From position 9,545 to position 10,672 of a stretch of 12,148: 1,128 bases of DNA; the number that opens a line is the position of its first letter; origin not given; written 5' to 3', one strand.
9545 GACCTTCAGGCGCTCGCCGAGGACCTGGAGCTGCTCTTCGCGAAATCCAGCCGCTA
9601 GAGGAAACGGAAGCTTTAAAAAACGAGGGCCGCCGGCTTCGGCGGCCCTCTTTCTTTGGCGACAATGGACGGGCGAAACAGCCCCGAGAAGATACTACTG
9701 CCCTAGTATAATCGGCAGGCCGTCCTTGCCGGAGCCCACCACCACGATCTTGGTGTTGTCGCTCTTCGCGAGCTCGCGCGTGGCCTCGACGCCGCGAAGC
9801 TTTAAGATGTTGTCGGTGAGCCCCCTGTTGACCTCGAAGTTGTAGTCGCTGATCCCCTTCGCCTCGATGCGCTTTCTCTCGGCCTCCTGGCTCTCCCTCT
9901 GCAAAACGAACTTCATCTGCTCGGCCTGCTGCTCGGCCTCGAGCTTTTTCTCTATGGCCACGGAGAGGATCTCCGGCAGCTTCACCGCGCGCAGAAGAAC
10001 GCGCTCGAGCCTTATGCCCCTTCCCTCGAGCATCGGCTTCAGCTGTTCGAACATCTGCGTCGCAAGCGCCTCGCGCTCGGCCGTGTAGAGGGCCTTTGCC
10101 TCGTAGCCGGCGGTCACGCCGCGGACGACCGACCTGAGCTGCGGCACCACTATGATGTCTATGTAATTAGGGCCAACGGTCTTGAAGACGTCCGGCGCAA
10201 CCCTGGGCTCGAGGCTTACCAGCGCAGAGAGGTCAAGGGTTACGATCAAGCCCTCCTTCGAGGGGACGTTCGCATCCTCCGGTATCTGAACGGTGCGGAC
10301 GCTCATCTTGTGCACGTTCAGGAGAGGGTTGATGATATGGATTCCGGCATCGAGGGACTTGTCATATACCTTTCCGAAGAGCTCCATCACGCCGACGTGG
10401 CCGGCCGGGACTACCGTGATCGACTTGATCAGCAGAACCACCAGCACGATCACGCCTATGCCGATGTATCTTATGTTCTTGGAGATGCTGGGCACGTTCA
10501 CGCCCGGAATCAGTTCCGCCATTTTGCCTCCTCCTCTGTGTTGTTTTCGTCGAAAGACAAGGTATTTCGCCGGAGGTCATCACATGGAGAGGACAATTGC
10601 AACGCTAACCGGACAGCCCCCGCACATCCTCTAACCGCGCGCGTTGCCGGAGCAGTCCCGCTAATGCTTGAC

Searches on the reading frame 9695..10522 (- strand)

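Call 4: search_protein_families(library=pfam, proteins=[window:9695-10522:-], max_evalue=1)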
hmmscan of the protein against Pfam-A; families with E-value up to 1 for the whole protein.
window:9695-10522:- (275 aa): 2 families
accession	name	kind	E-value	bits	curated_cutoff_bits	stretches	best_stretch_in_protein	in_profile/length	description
PF01145.31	Band_7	-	1.4e-28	100.6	23.6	1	37-208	2-166/176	SPFH domain / Band 7 family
PF13421.11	Band_7_1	-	0.04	14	24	1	146-194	159-207/211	SPFH domain-Band 7 family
